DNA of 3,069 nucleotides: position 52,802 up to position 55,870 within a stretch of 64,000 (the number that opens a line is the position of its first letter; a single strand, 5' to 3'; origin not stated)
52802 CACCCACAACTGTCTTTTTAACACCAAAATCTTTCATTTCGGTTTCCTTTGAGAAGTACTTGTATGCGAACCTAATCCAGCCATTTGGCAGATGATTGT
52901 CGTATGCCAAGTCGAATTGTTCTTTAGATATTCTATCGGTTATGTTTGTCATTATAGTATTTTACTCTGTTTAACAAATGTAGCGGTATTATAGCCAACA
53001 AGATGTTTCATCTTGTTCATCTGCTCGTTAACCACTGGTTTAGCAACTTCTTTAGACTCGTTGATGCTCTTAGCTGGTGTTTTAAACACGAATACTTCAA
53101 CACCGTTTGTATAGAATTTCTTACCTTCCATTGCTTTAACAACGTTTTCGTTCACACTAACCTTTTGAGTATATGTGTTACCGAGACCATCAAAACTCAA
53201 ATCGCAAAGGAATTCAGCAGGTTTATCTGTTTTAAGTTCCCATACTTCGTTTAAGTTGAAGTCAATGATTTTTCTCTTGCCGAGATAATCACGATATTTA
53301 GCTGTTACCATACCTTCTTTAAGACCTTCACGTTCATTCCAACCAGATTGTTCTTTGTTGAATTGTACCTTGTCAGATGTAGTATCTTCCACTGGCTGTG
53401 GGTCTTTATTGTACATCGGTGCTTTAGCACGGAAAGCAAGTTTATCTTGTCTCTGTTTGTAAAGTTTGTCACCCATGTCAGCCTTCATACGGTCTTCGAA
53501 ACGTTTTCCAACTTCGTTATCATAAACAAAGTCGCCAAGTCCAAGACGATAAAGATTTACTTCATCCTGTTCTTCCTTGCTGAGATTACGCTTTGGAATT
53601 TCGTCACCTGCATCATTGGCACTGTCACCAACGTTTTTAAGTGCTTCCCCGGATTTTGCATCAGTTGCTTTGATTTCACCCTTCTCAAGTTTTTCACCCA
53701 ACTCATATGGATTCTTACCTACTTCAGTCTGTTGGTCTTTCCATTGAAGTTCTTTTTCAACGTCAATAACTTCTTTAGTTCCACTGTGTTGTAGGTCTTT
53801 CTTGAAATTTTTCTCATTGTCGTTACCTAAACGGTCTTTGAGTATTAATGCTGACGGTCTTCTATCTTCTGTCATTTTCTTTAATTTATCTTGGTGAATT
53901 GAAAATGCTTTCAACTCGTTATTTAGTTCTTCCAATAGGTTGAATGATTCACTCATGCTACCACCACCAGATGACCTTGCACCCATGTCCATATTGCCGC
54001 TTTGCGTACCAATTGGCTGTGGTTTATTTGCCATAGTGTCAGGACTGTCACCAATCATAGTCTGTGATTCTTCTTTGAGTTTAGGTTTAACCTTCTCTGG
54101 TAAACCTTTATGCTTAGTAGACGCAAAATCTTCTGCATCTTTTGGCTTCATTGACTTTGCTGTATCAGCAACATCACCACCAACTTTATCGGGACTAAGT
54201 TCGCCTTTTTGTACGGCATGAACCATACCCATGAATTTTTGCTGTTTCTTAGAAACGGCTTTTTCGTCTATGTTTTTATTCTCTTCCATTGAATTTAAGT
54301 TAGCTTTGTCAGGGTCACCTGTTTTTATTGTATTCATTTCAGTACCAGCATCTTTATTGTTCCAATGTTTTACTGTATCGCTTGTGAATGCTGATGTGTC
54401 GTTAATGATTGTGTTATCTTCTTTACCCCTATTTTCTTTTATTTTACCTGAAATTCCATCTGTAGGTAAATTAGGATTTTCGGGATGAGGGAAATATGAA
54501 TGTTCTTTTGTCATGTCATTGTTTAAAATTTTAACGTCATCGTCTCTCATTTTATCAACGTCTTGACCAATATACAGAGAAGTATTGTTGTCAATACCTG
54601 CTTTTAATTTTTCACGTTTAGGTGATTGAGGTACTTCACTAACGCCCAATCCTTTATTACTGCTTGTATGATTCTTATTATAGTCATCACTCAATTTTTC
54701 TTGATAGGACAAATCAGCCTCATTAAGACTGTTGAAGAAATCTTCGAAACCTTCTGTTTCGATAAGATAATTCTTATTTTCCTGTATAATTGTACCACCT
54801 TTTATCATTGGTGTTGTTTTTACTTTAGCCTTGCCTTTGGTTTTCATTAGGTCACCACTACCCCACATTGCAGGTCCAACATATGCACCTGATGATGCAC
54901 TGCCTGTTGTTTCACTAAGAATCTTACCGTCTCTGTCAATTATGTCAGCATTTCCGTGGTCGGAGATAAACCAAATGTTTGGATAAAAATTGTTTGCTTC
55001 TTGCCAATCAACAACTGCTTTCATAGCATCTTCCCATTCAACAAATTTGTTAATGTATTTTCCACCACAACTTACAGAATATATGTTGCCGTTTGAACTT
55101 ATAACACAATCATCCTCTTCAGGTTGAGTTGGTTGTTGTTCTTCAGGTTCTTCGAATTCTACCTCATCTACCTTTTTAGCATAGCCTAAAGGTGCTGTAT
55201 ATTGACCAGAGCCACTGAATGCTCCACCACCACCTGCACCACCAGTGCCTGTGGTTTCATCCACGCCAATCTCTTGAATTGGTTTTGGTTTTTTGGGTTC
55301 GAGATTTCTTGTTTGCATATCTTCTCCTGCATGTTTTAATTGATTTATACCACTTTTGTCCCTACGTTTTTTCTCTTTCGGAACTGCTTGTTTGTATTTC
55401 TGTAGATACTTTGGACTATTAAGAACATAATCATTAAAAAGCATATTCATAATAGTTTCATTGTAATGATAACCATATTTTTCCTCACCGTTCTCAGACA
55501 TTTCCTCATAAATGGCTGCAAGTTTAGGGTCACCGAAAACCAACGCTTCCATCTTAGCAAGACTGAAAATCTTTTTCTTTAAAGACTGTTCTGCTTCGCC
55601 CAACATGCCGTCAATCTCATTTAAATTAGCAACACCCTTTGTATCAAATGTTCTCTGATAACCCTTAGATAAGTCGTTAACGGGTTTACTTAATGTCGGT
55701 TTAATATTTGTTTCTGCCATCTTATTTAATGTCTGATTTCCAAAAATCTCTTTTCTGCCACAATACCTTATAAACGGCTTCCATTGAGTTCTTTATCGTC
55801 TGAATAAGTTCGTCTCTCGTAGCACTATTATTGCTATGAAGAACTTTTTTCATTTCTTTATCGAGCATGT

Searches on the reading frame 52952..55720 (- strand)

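Call 8: search_protein_families(library=phrogs, proteins=[window:52952-55720:-], max_evalue=0.00001)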
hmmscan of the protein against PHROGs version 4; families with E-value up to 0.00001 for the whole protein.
window:52952-55720:- (922 aa): 4 families
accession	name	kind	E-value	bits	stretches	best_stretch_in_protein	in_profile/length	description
phrog_30268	-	unknown function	6.1e-19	69.4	1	479-547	25-90/91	-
phrog_28725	-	unknown function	1.1e-13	52.7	1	488-694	3-197/201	-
phrog_26015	-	unknown function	1.2e-13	52.1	1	488-777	3-241/587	-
phrog_10538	-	unknown function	2.3e-13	51.7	1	488-546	3-58/156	-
